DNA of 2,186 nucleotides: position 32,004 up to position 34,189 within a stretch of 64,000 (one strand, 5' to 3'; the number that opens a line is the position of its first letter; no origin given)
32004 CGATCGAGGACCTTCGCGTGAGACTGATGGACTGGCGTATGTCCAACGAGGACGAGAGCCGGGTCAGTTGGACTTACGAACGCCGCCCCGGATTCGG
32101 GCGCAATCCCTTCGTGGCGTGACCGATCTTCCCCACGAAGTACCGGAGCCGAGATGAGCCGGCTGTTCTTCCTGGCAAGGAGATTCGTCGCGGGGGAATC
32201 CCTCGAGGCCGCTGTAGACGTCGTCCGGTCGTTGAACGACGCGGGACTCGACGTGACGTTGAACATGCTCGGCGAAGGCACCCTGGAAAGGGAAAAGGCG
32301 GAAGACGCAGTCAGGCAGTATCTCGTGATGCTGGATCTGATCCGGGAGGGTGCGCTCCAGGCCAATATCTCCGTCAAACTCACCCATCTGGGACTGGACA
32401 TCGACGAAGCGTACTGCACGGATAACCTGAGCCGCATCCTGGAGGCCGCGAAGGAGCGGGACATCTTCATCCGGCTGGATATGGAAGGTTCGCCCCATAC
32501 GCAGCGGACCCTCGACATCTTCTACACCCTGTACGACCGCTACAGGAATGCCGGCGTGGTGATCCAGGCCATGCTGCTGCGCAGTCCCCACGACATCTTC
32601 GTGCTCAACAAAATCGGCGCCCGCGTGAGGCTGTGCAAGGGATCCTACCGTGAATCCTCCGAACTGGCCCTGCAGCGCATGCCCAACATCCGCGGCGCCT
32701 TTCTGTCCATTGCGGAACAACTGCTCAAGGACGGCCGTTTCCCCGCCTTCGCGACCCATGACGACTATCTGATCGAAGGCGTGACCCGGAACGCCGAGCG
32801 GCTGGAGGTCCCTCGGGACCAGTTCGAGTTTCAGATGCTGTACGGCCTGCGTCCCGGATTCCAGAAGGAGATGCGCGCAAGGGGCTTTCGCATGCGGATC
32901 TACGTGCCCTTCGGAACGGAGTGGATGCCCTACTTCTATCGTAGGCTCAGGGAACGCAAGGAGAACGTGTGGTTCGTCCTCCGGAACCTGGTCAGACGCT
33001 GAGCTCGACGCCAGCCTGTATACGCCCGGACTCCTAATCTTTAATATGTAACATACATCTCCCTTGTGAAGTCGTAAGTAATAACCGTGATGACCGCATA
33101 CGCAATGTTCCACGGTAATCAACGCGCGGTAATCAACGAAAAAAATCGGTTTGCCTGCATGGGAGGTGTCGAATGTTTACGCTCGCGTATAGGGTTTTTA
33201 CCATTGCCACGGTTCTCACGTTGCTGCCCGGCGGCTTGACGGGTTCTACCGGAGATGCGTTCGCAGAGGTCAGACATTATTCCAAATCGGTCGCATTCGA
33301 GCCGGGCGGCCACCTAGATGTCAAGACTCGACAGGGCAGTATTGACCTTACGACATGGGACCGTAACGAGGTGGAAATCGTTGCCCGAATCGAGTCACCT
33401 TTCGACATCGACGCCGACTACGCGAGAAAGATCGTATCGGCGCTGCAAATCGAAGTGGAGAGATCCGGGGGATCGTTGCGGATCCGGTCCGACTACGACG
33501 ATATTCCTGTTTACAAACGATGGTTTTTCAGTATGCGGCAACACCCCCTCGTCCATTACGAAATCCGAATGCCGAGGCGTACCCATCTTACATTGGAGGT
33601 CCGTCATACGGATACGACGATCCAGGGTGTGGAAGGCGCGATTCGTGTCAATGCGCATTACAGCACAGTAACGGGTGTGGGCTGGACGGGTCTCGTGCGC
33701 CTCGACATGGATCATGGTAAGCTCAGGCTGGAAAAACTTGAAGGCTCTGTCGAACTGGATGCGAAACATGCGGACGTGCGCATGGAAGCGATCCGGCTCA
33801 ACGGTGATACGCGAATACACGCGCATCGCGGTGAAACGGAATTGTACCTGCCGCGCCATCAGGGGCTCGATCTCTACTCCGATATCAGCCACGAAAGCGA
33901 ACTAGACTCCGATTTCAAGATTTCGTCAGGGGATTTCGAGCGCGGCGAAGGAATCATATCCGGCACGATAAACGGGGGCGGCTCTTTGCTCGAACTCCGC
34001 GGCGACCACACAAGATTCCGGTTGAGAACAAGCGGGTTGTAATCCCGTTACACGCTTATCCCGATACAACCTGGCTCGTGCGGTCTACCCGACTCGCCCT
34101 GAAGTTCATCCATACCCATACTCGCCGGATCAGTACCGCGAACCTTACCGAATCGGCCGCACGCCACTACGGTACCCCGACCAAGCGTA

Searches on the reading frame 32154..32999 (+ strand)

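Call 30: search_protein_families(library=pfam, proteins=[window:32154-32999:+], max_evalue=0.001)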
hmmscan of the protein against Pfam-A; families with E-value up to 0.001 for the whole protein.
window:32154-32999:+ (282 aa): 1 family
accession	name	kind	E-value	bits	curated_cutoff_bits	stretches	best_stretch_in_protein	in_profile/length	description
PF01619.24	Pro_dh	-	1.5e-31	110.5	27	1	23-275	4-276/278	Proline dehydrogenase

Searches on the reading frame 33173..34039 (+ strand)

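Call 30: search_protein_families(library=pfam, proteins=[window:33173-34039:+], max_evalue=0.001)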
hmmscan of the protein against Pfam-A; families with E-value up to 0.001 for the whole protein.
window:33173-34039:+ (289 aa): 1 family
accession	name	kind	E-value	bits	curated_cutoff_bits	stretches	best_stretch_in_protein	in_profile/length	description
PF13349.12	DUF4097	-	0.00076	19.4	22.9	0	166-233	131-200/247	Toastrack DUF4097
